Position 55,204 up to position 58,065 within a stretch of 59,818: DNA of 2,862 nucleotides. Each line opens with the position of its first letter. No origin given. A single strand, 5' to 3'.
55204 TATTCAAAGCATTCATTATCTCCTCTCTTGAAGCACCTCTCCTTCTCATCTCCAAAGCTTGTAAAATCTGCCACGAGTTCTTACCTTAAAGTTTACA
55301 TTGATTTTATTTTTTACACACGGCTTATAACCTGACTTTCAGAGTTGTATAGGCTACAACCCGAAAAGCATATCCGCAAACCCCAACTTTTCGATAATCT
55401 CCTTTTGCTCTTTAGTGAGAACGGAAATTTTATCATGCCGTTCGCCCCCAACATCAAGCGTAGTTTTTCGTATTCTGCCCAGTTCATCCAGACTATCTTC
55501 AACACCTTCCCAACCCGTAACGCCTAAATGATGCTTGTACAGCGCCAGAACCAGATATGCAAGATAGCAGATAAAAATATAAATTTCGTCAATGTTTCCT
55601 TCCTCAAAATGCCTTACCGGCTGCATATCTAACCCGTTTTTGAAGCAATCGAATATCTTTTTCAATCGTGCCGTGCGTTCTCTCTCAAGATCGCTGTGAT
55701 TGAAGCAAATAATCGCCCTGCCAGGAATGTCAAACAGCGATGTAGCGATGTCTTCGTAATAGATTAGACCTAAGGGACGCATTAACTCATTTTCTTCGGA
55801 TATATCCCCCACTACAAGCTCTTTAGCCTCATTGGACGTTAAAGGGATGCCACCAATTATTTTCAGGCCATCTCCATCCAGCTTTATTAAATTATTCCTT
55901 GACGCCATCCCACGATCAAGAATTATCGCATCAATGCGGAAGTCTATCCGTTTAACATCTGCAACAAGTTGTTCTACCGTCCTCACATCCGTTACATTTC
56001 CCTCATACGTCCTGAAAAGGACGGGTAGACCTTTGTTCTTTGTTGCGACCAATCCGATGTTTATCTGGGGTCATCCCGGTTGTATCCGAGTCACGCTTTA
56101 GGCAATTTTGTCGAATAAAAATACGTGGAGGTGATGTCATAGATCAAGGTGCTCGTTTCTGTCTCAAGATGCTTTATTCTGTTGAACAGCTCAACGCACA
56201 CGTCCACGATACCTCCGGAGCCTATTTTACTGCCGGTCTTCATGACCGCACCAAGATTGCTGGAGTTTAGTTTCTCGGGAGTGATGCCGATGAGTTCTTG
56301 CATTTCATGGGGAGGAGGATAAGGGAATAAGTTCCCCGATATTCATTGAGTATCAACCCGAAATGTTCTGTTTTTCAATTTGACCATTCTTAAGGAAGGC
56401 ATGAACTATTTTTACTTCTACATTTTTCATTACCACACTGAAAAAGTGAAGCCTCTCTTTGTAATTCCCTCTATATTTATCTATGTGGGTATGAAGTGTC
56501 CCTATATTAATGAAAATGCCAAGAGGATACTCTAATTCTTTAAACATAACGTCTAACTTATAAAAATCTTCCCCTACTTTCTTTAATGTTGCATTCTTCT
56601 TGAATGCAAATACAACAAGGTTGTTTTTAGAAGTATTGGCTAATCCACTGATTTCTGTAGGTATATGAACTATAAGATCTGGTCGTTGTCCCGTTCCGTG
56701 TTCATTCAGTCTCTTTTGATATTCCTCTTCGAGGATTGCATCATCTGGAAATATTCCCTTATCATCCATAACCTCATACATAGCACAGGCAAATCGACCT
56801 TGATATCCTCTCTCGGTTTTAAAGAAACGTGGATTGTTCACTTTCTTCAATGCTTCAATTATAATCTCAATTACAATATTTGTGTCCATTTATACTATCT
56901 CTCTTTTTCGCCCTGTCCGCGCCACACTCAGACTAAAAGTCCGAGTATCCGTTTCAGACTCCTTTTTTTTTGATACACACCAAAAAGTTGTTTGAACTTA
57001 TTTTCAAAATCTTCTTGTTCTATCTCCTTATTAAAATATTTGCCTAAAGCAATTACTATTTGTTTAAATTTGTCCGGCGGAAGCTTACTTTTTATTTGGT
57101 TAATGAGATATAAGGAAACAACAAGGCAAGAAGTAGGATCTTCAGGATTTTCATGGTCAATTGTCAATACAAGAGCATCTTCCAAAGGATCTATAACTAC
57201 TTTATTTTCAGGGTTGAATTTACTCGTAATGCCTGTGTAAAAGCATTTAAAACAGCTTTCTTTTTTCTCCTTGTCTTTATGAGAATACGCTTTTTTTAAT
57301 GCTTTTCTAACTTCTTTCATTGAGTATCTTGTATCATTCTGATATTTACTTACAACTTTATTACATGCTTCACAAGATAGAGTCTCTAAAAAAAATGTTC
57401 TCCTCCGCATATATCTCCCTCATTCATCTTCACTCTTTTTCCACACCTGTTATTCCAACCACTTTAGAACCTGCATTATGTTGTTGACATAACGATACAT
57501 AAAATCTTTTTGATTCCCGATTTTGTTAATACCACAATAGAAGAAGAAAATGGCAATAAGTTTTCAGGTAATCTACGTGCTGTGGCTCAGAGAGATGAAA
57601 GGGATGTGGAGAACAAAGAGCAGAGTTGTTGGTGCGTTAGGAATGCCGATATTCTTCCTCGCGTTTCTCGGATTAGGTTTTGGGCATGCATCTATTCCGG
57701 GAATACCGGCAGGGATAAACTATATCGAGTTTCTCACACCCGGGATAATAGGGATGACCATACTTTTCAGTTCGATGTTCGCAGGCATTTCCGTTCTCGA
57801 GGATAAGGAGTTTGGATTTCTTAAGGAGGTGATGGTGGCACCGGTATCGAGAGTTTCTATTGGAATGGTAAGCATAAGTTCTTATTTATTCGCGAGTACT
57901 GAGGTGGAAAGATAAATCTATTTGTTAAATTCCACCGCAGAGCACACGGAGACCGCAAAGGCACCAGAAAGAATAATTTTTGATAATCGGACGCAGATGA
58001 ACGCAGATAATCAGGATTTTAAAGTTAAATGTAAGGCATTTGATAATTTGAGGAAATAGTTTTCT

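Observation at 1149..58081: Gene-punctuating hairpin repeat family with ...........-type arms: about 30 copies in 60 kb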

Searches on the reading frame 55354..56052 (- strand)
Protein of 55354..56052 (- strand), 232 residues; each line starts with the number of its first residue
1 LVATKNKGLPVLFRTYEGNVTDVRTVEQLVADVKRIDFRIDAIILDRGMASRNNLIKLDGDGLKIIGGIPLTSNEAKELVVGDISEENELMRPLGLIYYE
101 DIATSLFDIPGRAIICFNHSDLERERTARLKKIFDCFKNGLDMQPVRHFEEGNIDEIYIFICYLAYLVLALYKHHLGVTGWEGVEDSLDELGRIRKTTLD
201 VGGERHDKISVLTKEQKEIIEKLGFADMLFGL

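Call 32: search_protein_families(library=pfam, max_evalue=0.01, proteins=[window:55354-56052:-])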
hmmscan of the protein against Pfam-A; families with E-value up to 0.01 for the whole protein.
window:55354-56052:- (232 aa): 1 family
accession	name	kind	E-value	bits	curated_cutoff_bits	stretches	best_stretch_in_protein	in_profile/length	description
PF01609.27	DDE_Tnp_1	-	3.8e-05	24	23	1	6-77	45-114/200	Transposase DDE domain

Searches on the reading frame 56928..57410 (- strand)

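Call 32: search_protein_families(library=pfam, max_evalue=0.01, proteins=[window:56928-57410:-])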
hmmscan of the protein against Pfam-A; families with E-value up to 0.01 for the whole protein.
window:56928-57410:- (160 aa): 1 family
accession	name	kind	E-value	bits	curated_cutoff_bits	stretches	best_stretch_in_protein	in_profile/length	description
PF12174.13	RST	-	0.00033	20.9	22.7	1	93-144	3-54/67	RCD1-SRO-TAF4 (RST) plant domain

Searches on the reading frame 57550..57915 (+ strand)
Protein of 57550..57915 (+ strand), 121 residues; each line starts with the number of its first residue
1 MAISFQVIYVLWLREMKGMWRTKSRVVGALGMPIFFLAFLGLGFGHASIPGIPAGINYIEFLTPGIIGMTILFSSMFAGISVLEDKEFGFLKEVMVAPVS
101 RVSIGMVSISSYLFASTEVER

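Call 32: search_protein_families(library=pfam, max_evalue=0.01, proteins=[window:57550-57915:+])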
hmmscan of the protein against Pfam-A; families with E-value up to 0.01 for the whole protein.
window:57550-57915:+ (121 aa): 1 family
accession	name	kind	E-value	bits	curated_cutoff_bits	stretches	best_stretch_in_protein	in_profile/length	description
PF01061.29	ABC2_membrane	-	7.3e-12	45.7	26.9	1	8-113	3-104/211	ABC-2 type transporter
